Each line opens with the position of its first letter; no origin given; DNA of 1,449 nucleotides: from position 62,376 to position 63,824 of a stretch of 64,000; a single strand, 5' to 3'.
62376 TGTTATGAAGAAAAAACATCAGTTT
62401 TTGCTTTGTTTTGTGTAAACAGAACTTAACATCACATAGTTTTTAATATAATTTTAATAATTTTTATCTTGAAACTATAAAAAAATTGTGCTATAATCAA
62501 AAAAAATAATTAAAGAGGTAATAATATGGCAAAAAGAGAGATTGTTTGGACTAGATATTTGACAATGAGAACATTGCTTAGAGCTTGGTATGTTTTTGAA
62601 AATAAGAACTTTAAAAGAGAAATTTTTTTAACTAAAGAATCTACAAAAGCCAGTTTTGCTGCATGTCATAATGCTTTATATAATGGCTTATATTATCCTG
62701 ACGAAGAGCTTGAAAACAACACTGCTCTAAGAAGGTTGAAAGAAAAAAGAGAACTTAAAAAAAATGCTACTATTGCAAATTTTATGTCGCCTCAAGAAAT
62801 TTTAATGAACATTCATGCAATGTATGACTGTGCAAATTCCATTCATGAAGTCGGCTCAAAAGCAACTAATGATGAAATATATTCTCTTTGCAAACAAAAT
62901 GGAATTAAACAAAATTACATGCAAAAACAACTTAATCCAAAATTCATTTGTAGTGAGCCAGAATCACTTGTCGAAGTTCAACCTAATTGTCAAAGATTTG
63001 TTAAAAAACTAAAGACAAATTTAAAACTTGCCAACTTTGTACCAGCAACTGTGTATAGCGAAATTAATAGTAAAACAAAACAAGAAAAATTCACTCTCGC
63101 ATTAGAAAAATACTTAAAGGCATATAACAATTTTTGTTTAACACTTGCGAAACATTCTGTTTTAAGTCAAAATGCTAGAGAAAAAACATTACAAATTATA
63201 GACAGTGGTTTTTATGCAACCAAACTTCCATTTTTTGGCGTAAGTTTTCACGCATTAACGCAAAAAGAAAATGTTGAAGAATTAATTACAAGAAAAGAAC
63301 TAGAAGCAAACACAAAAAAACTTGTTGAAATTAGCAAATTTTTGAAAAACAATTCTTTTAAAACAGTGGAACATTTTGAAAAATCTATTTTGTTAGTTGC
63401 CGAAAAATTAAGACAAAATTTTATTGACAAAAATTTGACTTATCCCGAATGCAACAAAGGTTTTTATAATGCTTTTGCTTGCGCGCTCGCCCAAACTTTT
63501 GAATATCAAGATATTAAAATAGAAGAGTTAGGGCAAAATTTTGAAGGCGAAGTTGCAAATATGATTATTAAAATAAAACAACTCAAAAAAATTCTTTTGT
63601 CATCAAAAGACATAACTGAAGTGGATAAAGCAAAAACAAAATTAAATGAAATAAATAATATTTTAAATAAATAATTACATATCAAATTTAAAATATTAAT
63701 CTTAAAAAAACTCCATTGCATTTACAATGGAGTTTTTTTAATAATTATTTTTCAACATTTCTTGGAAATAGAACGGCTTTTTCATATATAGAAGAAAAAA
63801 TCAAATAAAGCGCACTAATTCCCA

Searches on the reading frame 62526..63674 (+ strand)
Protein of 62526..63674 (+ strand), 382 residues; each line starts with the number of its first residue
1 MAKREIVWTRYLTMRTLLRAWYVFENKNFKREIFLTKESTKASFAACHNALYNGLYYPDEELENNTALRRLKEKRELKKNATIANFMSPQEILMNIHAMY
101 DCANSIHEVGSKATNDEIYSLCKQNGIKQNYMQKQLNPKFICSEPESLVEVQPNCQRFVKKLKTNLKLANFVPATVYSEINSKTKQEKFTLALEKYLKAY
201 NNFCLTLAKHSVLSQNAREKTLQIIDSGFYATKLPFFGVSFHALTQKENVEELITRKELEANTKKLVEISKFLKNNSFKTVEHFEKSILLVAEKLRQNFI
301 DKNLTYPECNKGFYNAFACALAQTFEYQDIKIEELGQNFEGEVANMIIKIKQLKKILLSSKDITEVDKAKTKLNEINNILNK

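Call 35: search_protein_families(library=pfam, proteins=[window:62526-63674:+])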
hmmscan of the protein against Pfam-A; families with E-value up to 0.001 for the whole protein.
window:62526-63674:+ (382 aa): 0 families

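Call 36: find_encoding_contigs(protein=window:62526-63674:+, flank=4000, max_places=10)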
Protein window:62526-63674:+ (382 aa): 6 contigs read that carry it; 4 places shown.
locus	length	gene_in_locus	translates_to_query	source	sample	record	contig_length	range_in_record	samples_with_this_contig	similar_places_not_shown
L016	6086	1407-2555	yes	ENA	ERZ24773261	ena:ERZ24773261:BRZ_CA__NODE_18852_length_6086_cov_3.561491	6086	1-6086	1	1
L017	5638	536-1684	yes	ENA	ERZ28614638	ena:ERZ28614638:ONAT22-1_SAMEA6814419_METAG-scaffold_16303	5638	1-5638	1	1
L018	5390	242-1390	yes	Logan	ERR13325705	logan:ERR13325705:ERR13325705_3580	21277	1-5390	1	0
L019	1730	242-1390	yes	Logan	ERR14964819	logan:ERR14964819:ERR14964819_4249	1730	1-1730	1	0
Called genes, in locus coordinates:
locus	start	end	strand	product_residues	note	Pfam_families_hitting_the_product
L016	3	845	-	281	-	?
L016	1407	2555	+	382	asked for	-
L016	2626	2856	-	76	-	PF04070:DUF378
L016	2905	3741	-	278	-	PF02735:Ku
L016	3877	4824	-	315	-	PF00291:PALP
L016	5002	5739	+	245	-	PF14808:TMEM164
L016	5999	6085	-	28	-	?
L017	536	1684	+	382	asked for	-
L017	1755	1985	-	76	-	PF04070:DUF378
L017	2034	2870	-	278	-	PF02735:Ku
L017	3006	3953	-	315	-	PF00291:PALP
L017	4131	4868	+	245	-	PF14808:TMEM164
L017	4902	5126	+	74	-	-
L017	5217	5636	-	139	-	?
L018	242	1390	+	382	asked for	-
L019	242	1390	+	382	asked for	-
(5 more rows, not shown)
